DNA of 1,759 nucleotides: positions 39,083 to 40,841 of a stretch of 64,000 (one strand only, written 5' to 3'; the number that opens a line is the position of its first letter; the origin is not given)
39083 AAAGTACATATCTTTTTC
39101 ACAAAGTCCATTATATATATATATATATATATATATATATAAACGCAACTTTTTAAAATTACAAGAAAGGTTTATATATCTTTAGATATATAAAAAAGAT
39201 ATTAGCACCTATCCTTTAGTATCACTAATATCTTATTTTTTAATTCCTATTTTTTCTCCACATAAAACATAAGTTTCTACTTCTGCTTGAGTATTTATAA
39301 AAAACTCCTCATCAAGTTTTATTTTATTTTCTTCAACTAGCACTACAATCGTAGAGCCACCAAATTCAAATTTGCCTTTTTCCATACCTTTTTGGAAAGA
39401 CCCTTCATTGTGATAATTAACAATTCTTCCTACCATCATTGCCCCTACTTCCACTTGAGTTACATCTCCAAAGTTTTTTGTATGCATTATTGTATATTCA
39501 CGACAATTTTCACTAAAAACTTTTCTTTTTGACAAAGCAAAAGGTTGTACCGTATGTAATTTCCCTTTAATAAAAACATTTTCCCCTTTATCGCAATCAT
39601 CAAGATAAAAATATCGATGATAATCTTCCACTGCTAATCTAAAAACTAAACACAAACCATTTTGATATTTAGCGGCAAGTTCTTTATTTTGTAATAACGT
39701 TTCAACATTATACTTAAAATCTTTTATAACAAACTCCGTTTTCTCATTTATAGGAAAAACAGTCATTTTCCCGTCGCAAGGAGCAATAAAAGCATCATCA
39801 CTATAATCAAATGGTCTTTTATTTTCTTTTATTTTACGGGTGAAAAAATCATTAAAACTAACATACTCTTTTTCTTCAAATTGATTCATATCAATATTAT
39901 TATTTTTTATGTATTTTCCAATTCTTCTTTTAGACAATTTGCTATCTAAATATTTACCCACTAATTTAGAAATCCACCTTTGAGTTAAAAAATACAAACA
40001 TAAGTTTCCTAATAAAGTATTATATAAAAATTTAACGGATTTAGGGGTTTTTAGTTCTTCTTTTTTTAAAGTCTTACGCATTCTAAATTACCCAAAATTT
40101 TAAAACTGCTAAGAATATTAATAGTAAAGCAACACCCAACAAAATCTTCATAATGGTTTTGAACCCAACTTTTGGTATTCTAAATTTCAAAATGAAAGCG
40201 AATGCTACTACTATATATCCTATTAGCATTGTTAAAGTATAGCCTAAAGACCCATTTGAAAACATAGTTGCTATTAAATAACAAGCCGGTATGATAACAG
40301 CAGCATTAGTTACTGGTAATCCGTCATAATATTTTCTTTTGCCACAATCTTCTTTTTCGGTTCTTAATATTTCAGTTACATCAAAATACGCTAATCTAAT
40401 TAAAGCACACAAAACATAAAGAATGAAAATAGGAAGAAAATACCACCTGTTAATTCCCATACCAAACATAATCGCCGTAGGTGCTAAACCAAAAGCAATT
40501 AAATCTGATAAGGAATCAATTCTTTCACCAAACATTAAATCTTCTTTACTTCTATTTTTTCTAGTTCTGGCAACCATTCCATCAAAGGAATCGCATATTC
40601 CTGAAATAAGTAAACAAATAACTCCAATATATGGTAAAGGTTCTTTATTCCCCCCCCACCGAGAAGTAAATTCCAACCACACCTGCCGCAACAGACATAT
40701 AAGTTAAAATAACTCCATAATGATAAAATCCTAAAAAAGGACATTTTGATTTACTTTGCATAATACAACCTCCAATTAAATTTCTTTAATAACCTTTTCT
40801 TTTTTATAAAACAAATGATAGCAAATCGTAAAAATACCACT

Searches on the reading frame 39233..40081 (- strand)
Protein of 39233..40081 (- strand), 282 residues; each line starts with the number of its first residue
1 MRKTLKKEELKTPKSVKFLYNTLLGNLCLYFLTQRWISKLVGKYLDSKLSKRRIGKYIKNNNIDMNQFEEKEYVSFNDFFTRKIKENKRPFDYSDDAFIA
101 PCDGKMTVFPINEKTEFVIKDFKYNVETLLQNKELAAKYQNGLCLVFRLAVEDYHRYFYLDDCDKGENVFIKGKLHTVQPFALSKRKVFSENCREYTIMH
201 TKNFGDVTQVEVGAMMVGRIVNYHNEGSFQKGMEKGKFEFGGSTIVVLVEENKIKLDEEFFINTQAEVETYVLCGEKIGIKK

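Call 7: search_protein_families(library=pfam, proteins=[window:39233-40081:-], max_evalue=0.01)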
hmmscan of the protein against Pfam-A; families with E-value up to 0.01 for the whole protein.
window:39233-40081:- (282 aa): 2 families
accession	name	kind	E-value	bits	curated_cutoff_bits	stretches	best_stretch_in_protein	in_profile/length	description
PF02666.20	PS_Dcarbxylase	-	4e-51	173.9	22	1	76-279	1-197/198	Phosphatidylserine decarboxylase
PF21955.1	CarG-like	-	0.0072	16.9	28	0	61-146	6-87/144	Carbapenem resistance protein CarG-like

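Call 9: find_encoding_contigs(protein=window:39233-40081:-, flank=10000, max_places=10)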
Protein window:39233-40081:- (282 aa): 1 contig read that carries it; 1 place shown.
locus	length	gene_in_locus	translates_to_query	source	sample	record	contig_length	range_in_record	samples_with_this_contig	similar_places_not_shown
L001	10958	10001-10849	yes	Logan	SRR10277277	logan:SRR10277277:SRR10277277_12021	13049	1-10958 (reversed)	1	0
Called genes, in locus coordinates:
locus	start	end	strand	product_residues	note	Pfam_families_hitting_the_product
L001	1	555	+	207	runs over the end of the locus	-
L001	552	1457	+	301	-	PF00781:DAGK_cat, PF19279:YegS_C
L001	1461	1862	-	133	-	PF04266:ASCH (weak)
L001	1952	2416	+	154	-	PF04073:tRNA_edit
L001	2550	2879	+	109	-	-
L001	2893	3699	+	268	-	-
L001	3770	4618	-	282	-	PF02645:DegV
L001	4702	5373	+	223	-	PF05857:TraX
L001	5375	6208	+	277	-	PF22435:MRM3-like_sub_bind, PF00588:SpoU_methylase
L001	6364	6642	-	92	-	PF13306:LRR_5 (weak)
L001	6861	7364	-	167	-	-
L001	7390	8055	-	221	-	-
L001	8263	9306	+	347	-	PF03706:LPG_synthase_TM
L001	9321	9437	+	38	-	-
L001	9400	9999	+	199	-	PF01066:CDP-OH_P_transf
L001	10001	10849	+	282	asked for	PF02666:PS_Dcarbxylase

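Call 69: list_cluster_members(proteins=[P0001, P0003, P0002, P0006, P0019, window:39233-40081:-, window:60302-62104:-, window:15704-18280:-])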
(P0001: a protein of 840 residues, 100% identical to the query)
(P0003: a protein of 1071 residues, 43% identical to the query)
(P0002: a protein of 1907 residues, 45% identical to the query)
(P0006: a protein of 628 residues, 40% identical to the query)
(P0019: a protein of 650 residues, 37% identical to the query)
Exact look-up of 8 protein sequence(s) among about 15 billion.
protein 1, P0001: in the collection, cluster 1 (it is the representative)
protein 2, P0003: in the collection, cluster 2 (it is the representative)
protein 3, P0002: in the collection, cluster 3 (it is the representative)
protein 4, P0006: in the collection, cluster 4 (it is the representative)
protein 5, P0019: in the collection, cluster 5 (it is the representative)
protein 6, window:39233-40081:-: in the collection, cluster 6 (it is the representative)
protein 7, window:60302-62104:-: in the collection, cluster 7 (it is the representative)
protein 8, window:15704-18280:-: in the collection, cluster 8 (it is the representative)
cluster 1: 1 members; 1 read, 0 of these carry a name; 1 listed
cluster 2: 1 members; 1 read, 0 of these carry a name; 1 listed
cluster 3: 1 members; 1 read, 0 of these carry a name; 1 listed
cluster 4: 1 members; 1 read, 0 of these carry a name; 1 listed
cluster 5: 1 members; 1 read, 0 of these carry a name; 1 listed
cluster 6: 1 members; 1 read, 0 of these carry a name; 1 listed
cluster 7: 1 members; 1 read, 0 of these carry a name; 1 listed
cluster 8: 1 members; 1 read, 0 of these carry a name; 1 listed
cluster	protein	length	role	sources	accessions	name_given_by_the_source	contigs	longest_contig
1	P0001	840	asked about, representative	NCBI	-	-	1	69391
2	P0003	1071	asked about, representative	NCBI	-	-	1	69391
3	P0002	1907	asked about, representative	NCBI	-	-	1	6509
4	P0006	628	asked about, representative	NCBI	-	-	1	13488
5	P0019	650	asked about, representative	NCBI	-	-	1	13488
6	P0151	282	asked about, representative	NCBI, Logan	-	-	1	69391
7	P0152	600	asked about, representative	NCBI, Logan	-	-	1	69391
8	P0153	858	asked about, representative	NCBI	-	-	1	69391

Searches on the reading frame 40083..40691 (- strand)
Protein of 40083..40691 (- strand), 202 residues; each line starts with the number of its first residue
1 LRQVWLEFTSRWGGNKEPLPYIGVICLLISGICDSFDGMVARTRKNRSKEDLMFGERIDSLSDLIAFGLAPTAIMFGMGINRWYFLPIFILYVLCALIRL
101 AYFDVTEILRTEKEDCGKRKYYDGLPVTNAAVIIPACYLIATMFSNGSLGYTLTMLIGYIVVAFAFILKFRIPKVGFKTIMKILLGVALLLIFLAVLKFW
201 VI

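Call 7: search_protein_families(library=pfam, proteins=[window:40083-40691:-], max_evalue=0.01)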
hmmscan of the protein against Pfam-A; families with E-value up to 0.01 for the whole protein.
window:40083-40691:- (202 aa): 1 family
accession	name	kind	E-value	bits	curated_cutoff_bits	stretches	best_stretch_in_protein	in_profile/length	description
PF01066.26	CDP-OH_P_transf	-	7.8e-11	43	22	1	21-163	29-148/152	CDP-alcohol phosphatidyltransferase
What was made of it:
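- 40650..40657 (-): G8 homopolymer that frameshifts the pssA-like CDP-alcohol phosphatidyltransferase gene. G7 would restore one ORF. This is a second type of candidate contingency repeat in the same gene cluster. The Pfam match starts at profile position 29 (call 7).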
